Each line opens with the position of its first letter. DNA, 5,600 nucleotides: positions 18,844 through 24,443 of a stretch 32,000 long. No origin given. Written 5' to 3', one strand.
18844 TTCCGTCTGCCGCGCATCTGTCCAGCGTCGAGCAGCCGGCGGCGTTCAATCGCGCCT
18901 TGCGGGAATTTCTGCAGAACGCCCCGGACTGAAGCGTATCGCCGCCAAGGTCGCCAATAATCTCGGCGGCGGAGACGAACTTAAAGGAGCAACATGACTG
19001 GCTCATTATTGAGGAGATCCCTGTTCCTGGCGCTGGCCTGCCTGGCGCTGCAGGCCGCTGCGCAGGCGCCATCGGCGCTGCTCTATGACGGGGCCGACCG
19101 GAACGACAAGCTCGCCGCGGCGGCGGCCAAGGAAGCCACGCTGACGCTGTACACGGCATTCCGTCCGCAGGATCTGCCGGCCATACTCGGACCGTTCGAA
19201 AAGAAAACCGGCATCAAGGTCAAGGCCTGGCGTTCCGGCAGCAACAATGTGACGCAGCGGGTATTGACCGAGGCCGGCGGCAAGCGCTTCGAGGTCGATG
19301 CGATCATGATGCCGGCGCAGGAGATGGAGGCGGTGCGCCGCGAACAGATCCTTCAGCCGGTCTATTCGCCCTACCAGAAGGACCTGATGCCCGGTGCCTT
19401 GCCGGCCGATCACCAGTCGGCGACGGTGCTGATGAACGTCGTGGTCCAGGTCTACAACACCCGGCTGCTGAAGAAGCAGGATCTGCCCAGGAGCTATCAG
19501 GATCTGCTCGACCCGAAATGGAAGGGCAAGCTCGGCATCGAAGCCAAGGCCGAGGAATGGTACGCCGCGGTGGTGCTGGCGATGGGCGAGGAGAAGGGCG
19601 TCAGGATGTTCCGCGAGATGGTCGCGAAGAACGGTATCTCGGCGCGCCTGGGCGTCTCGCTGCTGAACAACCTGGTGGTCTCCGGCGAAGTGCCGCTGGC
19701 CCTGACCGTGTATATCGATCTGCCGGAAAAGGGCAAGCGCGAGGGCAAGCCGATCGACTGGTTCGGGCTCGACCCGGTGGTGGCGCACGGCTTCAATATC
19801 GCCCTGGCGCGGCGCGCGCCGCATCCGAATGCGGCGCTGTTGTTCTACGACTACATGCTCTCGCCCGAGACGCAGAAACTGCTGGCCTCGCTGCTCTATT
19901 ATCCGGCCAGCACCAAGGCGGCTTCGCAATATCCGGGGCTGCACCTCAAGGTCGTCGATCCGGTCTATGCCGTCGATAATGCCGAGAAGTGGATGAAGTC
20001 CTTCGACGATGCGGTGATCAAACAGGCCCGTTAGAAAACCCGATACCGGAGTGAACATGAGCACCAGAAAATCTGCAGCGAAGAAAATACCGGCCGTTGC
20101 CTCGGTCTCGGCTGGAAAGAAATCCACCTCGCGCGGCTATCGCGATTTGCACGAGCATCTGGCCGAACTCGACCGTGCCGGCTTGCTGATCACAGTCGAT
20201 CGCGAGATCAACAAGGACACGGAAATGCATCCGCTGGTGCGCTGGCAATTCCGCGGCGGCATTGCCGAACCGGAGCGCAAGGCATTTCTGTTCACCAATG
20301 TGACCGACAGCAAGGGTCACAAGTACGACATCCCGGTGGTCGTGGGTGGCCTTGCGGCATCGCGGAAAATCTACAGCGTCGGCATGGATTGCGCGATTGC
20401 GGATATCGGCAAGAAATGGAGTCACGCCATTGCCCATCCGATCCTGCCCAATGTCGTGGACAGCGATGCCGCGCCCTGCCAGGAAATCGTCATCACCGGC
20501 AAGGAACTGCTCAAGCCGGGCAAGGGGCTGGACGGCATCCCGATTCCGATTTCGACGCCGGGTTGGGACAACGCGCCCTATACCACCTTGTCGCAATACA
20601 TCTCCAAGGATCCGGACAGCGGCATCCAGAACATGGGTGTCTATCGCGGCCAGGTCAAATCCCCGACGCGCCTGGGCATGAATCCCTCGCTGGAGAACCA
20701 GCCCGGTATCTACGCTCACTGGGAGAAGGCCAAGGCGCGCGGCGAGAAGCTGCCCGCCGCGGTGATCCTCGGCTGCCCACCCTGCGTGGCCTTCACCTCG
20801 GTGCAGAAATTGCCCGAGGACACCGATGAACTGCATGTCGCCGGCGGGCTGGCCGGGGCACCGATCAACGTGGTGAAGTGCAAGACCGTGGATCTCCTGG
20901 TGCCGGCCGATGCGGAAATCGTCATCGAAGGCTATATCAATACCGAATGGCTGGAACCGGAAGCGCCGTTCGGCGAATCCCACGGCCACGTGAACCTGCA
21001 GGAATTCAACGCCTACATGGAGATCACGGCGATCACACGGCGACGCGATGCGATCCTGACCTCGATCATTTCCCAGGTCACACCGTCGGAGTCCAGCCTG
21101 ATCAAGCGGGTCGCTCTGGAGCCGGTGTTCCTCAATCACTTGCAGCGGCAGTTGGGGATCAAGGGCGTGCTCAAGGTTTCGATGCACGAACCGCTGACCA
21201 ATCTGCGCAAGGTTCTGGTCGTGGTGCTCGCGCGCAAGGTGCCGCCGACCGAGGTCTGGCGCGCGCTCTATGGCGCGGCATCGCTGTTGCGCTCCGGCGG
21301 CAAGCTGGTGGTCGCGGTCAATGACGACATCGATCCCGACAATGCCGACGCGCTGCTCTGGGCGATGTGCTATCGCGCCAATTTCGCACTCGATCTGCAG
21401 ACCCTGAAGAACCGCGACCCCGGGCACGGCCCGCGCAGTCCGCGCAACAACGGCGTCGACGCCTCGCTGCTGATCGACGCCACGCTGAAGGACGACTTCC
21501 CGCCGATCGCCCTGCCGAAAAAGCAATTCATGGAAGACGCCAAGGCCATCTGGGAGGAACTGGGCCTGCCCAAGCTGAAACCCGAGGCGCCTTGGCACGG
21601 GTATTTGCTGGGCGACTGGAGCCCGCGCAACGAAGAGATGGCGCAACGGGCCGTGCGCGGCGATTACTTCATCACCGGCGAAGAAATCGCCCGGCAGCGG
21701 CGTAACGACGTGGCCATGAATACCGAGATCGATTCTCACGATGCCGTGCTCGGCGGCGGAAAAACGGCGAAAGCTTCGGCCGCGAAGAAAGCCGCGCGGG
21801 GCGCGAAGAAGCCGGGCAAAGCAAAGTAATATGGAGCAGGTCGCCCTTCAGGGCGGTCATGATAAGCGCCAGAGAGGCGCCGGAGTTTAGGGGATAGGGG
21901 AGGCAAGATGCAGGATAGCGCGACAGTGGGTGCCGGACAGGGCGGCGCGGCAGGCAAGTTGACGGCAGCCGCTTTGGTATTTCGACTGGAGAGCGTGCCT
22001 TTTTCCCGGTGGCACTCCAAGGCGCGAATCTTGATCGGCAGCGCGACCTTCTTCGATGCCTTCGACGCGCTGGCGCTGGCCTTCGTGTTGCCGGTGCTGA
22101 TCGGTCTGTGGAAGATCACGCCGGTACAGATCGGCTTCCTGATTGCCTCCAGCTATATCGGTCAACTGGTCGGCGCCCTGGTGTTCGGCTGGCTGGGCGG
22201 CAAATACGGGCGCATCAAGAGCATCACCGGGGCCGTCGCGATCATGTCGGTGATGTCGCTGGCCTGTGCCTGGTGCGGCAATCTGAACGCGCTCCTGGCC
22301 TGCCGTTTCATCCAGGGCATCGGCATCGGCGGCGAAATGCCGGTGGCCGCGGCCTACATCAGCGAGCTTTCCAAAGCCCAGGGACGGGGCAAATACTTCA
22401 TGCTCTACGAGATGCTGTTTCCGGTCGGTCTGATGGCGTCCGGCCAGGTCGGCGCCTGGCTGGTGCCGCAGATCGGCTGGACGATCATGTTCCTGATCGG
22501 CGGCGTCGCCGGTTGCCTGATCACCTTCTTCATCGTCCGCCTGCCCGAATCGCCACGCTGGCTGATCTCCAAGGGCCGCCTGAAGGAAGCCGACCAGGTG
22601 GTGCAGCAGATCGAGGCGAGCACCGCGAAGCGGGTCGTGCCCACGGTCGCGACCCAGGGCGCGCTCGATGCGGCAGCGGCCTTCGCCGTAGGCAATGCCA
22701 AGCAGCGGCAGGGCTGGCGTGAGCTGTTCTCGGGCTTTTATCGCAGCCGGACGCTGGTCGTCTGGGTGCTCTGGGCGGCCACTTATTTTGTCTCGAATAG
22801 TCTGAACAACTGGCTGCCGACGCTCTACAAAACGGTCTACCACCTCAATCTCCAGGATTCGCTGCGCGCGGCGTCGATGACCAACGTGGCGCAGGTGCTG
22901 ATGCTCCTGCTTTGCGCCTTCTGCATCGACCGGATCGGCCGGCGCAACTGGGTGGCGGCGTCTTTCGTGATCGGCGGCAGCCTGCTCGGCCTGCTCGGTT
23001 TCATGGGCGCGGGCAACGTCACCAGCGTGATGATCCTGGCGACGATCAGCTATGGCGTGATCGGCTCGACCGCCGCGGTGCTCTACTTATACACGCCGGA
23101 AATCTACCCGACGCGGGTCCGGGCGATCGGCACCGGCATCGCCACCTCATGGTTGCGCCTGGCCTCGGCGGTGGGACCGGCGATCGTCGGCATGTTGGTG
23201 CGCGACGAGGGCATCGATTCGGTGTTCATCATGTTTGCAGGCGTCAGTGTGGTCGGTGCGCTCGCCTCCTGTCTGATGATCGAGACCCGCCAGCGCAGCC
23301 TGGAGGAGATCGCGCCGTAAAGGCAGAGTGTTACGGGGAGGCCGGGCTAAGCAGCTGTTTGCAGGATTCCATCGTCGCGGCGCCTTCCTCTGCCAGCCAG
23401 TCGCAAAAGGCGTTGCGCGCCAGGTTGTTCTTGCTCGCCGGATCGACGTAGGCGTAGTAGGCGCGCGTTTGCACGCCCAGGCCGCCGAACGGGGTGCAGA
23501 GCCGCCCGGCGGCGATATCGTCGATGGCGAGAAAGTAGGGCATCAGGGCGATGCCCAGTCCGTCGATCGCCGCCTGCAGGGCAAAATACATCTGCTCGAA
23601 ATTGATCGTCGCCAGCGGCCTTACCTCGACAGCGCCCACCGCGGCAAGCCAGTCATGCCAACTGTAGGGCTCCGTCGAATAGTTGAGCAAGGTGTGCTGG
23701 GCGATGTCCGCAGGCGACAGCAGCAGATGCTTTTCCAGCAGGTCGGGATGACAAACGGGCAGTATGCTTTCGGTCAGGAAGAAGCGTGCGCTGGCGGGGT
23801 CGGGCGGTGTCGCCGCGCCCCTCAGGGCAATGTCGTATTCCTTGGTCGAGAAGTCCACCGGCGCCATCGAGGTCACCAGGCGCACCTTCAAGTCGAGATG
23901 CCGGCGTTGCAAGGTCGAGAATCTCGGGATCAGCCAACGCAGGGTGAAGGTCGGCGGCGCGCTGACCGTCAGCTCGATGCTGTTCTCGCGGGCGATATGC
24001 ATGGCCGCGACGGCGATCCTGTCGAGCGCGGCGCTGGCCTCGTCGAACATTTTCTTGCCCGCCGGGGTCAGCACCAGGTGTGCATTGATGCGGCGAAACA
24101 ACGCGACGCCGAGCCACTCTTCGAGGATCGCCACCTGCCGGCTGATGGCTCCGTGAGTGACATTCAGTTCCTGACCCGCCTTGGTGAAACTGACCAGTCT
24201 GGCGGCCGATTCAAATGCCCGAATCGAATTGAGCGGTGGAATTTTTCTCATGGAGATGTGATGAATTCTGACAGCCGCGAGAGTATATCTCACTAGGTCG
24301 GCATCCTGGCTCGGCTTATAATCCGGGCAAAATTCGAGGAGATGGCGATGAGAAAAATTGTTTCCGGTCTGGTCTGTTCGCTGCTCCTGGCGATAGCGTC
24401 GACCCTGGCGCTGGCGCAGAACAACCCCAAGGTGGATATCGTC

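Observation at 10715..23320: Eleven-gene, oxygenase-free operon: a CoxMSL-type molybdenum hydroxylase with three non-oxidative decarboxylases. Uncharacterised (hetero)aromatic polycarboxylate pathway?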

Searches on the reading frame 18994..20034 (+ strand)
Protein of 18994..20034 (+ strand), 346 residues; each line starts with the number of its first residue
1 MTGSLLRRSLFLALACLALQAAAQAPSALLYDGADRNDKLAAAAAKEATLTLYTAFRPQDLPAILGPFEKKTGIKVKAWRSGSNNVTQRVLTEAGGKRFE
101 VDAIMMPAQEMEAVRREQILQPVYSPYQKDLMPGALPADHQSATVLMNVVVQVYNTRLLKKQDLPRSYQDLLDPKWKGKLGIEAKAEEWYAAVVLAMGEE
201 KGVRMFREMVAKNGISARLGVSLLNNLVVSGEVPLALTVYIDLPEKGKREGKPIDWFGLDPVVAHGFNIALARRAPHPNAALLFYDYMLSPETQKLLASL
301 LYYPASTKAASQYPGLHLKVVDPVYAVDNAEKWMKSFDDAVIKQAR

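Call 3: search_protein_families(library=pfam, proteins=[window:18994-20034:+])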
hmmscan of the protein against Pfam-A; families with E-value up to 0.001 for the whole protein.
window:18994-20034:+ (346 aa): 4 families
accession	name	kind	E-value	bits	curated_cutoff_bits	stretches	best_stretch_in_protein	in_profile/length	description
PF13416.11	SBP_bac_8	-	8.5e-17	62.3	27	1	67-311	5-266/279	Bacterial extracellular solute-binding protein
PF13343.11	SBP_bac_6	-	3.3e-16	60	24.6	1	111-310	21-223/245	Bacterial extracellular solute-binding protein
PF01547.30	SBP_bac_1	-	2.1e-12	48.1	26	1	63-295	12-307/307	Bacterial extracellular solute-binding protein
PF13531.11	SBP_bac_11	-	2.6e-12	47.4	25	1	63-298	15-222/227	Bacterial extracellular solute-binding protein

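Call 7: search_protein_families(library=ncbifam, proteins=[window:18994-20034:+], max_evalue=0.00001)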
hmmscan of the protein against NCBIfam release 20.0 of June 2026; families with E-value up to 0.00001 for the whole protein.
window:18994-20034:+ (346 aa): 3 families
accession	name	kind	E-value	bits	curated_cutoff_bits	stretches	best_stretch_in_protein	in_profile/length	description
TIGR03227.1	PhnS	equivalog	7.5e-19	67.8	395.3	1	34-343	21-334/360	2-aminoethylphosphonate ABC transporter substrate-binding protein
NF011620.1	PRK15046.1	equivalog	5.7e-18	64.8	310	1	40-299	17-283/334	2-aminoethylphosphonate ABC transporter substrate-binding protein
TIGR03261.1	phnS2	equivalog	5.7e-13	48.7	392.75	1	41-324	15-306/334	putative 2-aminoethylphosphonate ABC transporter substrate-binding protein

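Call 63: search_solved_structures(query=window:18994-20034:+, max_evalue=0.001)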
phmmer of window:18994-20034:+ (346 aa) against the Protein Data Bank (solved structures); distinct sequences matched with E-value up to 0.001: 39.
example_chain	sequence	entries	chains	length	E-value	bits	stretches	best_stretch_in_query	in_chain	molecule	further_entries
6iwf_A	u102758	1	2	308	2.4e-14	56.5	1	48-305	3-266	Ferric iron-binding protein HitA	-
6ivy_A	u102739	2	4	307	2.8e-14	56.3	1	48-305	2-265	Periplasmic Ferric iron-binding Protein HitA | Ferric iron-binding periplasmic protein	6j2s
7f6n_A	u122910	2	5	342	1.6e-12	50.5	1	39-340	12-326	Iron ABC transporter, periplasmic iron-binding protein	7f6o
7f6p_A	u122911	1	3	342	3e-12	49.6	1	39-340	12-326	Iron ABC transporter, periplasmic iron-binding protein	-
7f6t_A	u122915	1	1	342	3e-12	49.6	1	39-340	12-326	Iron ABC transporter, periplasmic iron-binding protein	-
7f6e_A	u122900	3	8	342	4.1e-12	49.2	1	39-340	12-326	Iron ABC transporter, periplasmic iron-binding protein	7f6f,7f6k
7f6r_A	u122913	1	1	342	4.1e-12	49.2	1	39-340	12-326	Iron ABC transporter, periplasmic iron-binding protein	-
7f6q_A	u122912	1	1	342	4.1e-12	49.2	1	39-340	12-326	Iron ABC transporter, periplasmic iron-binding protein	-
7f6s_A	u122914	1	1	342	4.2e-12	49.2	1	39-340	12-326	Iron ABC transporter, periplasmic iron-binding protein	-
7f6u_A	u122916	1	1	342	4.2e-12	49.2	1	39-340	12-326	Iron ABC transporter, periplasmic iron-binding protein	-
1qw0_A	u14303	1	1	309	1.7e-10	43.9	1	50-314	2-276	Iron-utilization periplasmic protein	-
1xvx_A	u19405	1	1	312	5.1e-10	42.3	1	50-319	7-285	YfuA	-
2o69_A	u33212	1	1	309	6.1e-10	42.1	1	50-314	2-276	Iron-utilization periplasmic protein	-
2o6a_A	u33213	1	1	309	7.6e-10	41.7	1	50-314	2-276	Iron-utilization periplasmic protein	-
1nnf_A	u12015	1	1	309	8.8e-10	41.5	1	50-314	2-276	Iron-utilization periplasmic protein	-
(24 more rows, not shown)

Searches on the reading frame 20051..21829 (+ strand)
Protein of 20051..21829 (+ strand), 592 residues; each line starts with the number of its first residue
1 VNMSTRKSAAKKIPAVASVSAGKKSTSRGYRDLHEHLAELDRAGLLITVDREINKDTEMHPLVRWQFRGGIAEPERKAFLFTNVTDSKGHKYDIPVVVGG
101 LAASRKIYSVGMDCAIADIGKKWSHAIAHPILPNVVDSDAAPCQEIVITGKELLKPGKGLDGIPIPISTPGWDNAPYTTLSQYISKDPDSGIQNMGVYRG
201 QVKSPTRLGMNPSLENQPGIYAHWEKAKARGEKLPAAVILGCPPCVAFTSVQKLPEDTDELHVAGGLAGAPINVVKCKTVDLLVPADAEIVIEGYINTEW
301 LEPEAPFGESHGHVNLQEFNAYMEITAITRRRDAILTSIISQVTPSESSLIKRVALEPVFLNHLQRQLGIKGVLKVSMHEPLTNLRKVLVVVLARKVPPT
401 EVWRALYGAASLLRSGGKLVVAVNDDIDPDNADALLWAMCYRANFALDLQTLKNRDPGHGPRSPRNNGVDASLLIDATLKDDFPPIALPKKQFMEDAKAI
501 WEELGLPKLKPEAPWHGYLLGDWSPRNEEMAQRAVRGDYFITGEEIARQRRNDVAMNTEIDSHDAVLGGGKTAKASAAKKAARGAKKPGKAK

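Call 3: search_protein_families(library=pfam, proteins=[window:20051-21829:+])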
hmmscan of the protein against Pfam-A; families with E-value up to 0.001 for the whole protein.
window:20051-21829:+ (592 aa): 3 families
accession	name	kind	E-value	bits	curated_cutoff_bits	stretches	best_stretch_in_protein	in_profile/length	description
PF01977.22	UbiD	-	1.6e-53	181.4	23.3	1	135-340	2-202/206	3-octaprenyl-4-hydroxybenzoate carboxy-lyase Rift-related domain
PF20696.2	UbiD_C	-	1.6e-09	38.3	24.2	1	356-454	7-104/127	3-octaprenyl-4-hydroxybenzoate carboxy-lyase C-terminal domain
PF20695.2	UbiD_N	-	5.3e-06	26.9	24.3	1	37-125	1-76/78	3-octaprenyl-4-hydroxybenzoate carboxy-lyase N-terminal domain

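Call 7: search_protein_families(library=ncbifam, proteins=[window:20051-21829:+], max_evalue=0.00001)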
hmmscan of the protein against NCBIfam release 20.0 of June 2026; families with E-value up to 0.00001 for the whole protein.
window:20051-21829:+ (592 aa): 7 families
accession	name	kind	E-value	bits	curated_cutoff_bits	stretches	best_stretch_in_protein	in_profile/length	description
TIGR00148.1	TIGR00148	subfamily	9.1e-60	202.6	244.85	1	34-455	2-413/438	UbiD family decarboxylase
TIGR03701.1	mena_SCO4490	equivalog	6.3e-51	173.5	495.9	1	36-451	2-413/433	menaquinone biosynthesis decarboxylase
NF041204.1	VdcC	exception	2.2e-43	148.4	650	1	30-479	1-437/467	non-oxidative hydroxyarylic acid decarboxylases subunit C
NF008175.0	PRK10922.1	equivalog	3.5e-41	141.2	788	1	139-455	126-433/497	4-hydroxy-3-polyprenylbenzoate decarboxylase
TIGR02723.1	phenyl_P_alpha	equivalog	4.5e-32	111.3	564.6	1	39-455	16-416/485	phenylphosphate carboxylase subunit alpha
NF041219.1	BagN_FevL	exception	1.7e-28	99.4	1000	1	22-442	9-431/502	bagremycin/ferroverdin biosynthesis UbiD family decarboxylase BagN/FevL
TIGR02724.1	phenyl_P_beta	equivalog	4.3e-20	71.6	468.95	1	90-452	50-411/472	phenylphosphate carboxylase subunit beta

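Call 9: search_solved_structures(query=window:20051-21829:+, max_evalue=1e-10)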
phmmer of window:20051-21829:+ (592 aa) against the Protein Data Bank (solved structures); distinct sequences matched with E-value up to 1e-10: 40.
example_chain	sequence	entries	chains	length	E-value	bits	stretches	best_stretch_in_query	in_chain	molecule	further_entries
6h6v_A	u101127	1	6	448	1.5e-40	142.4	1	91-484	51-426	3-polyprenyl-4-hydroxybenzoate decarboxylase and related decarboxylases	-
6h6x_B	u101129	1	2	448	1.8e-40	142.2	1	91-484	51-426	3-polyprenyl-4-hydroxybenzoate decarboxylase and related decarboxylases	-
2idb_A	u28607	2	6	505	2.6e-34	121.9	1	140-480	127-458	3-octaprenyl-4-hydroxybenzoate carboxy-lyase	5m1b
5m1c_A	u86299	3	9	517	2.7e-34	121.8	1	140-480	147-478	3-octaprenyl-4-hydroxybenzoate carboxy-lyase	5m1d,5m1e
7ae4_A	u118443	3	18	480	1.1e-29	106.6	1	28-503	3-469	Phenolic acid decarboxylase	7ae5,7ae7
9gqr_A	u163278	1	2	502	1.3e-27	99.7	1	43-337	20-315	decarboxylase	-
7pda_A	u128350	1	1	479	2.3e-24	89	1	72-466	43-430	UbiD family decarboxylase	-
6da6_A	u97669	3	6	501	3.6e-23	85.1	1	28-336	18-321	UbiD-like decarboxylase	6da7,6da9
4zad_A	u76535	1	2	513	4.9e-23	84.6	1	135-319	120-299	Fdc1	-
7ney_A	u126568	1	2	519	5.5e-23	84.5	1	71-355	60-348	Ferulic acid decarboxylase 1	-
7nf0_A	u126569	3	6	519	7.4e-23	84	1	44-356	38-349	Ferulic acid decarboxylase 1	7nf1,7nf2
8pmk_A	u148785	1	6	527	3.5e-22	81.8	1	27-449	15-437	Phthaloyl-CoA decarboxylase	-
5o3n_A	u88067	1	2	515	4.6e-22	81.4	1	31-480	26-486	3,4-dihydroxybenzoate decarboxylase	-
5ny5_A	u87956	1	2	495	5.3e-22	81.2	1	31-480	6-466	3,4-dihydroxybenzoate decarboxylase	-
7nf4_A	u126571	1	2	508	7.3e-22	80.8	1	122-458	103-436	Ferulic acid decarboxylase 1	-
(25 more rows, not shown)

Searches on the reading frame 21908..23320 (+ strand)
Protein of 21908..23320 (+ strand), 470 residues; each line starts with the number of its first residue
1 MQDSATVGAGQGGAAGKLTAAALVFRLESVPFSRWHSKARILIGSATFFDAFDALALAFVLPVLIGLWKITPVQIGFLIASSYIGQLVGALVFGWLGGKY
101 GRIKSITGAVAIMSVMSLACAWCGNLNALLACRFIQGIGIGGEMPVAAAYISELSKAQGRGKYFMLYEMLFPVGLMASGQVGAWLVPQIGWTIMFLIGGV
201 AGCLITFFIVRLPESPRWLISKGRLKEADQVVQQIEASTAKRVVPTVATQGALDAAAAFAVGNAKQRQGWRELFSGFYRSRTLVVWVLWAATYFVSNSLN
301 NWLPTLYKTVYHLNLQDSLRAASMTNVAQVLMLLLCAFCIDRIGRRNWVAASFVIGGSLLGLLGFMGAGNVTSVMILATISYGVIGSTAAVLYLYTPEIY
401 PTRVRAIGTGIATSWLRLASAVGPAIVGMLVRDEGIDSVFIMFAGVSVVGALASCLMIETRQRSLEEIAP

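Call 5: search_protein_families(library=pfam, proteins=[window:21908-23320:+])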
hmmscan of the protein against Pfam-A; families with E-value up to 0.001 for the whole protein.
window:21908-23320:+ (470 aa): 3 families
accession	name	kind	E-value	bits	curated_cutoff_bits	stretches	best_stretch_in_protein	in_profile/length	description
PF00083.30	Sugar_tr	-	4.4e-51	174.6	22.3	1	72-469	45-449/452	Sugar (and other) transporter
PF07690.21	MFS_1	-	2.3e-44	152.2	33.4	2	45-318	3-240/347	Major Facilitator Superfamily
PF06779.20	MFS_4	-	1.5e-07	31.5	26.3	1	56-199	11-157/364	Uncharacterised MFS-type transporter YbfB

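Call 48: search_protein_families(library=ncbifam, proteins=[window:21908-23320:+], max_evalue=1e-8)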
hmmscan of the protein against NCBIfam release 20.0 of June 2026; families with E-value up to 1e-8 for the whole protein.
window:21908-23320:+ (470 aa): 20 families
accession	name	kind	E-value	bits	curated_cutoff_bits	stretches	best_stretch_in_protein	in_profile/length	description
TIGR00895.1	2A0115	subfamily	3.4e-67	227.1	418.55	1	31-431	10-398/398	aromatic acid/H+ symport family MFS transporter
TIGR00898.1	2A0119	subfamily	2.8e-48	165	550.75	1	74-467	127-505/506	cation transport protein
NF053517.1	HbztTptrPcaK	equivalog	2e-38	132.5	770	1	28-452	9-426/437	4-hydroxybenzoate transporter PcaK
NF008586.0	PRK11551.1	equivalog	2.7e-38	132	410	2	49-237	26-215/406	3-(3-hydroxy-phenyl)propionate transporter MhpT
TIGR00879.1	SP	subfamily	1.4e-36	126.2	237.8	1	47-468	66-510/510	sugar porter family MFS transporter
NF052357.1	GlucTporGlcPStph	equivalog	8.3e-28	97.4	750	1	70-468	39-433/445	glucose transporter GlcP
TIGR00891.1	2A0112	subfamily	3.8e-26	92.1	552.9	1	49-430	23-387/405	sialate:H+ symport family MFS transporter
NF003024.0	PRK03893.1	subfamily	1.5e-24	86.7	604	1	38-436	23-432/497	sialate:H+ symport family MFS transporter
TIGR00883.1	2A0106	subfamily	3.8e-23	82.2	443.45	1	80-444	42-393/400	metabolite/H+ symporter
TIGR00893.1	2A0114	subfamily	4.2e-21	75.3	395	1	69-455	25-396/399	D-galactonate transporter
TIGR00887.1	2A0109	equivalog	1e-20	74.2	610.3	2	30-166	8-155/502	phosphate:H+ symporter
TIGR01299.1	synapt_SV2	subfamily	1.3e-18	66.3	637.3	1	40-237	169-379/742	synaptic vesicle protein SV2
TIGR00880.1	2_A_01_02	superfamily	1.9e-17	63.7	131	1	76-212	1-137/141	multidrug resistance protein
NF007484.0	PRK10077.1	equivalog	5e-15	55.3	608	1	69-468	51-468/480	D-xylose transporter XylE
NF008963.0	PRK12307.1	equivalog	3.6e-14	52.7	637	1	48-225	28-205/426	MFS transporter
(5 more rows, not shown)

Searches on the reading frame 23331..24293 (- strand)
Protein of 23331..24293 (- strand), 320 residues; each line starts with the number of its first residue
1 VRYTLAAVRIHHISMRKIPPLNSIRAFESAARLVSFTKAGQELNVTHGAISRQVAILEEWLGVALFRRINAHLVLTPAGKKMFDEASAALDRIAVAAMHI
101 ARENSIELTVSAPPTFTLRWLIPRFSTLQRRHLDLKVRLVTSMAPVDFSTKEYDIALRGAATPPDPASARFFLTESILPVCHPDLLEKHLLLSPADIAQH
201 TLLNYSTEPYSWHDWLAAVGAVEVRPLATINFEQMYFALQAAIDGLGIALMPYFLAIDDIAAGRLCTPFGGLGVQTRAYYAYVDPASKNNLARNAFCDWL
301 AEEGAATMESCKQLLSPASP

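Call 5: search_protein_families(library=pfam, proteins=[window:23331-24293:-])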
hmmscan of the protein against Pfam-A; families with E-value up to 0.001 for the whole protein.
window:23331-24293:- (320 aa): 2 families
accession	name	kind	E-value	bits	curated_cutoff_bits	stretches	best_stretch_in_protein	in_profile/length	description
PF03466.25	LysR_substrate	-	4.5e-33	114.8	28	1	103-303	3-207/209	LysR substrate binding domain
PF00126.33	HTH_1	-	6.4e-18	64.9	26.6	1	21-80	1-60/60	Bacterial regulatory helix-turn-helix protein, lysR family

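Call 48: search_protein_families(library=ncbifam, proteins=[window:23331-24251:-], max_evalue=1e-8)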
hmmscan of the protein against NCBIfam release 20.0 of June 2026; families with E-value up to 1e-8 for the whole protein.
window:23331-24251:- (306 aa): 28 families (the best 25 are shown)
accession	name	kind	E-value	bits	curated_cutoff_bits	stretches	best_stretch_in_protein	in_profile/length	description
NF008352.0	PRK11139.1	subfamily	4.4e-83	278.8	288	1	2-299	3-301/305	transcriptional regulator GcvA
TIGR03418.1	chol_sulf_TF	equivalog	8.4e-51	172.7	324.8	1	6-289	2-291/291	choline sulfate utilization transcriptional regulator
NF007491.0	PRK10086.1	equivalog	1.3e-45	155.7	316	1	7-290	19-309/313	DNA-binding transcriptional regulator DsdC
NF041130.1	PenR_Burk_TF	exception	9.8e-40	136.6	625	1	4-292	7-291/292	beta-lactamase transcriptional regulator PenR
TIGR02036.1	dsdC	equivalog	6.3e-39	133.8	352.4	1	8-289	11-300/302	DNA-binding transcriptional regulator DsdC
NF040888.1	trans_reg_YafC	equivalog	8.4e-22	77.4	470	1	10-255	8-257/293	DNA-binding transcriptional regulator YafC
NF008239.0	PRK11013.1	equivalog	2e-14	53.4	288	1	10-193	9-199/309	LysR family transcriptional regulator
NF040786.1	LysR_Sec_metab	equivalog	4.8e-14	52.1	250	1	7-169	3-171/298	selenium metabolism-associated LysR family transcriptional regulator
NF007439.0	PRK09986.1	equivalog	5.1e-13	49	290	1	7-238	9-250/296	LysR family transcriptional regulator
NF008294.1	PRK11074.1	equivalog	6.7e-13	48.7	345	1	10-80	7-77/300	DNA-binding transcriptional activator PunR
NF007917.1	PRK10632.1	equivalog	1.3e-12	47.5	425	1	10-269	7-271/303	HTH-type transcriptional activator AaeR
NF053705.1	TransRegGltCGpos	equivalog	1.7e-12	47.2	350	1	9-239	5-243/300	glutamate biosynthesis transcriptional regulator GltC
NF045990.1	TransRegCbbRRhodb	equivalog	5.2e-12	45.4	450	1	7-260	8-271/304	LysR family regulator CbbR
NF002964.0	PRK03635.1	subfamily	7.6e-12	44.9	197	0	8-88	6-87/297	ArgP/LysG family DNA-binding transcriptional regulator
NF047354.1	trans_reg_GltC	equivalog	8.2e-11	42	300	1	17-82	13-78/290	glutamate biosynthesis transcriptional regulator GltC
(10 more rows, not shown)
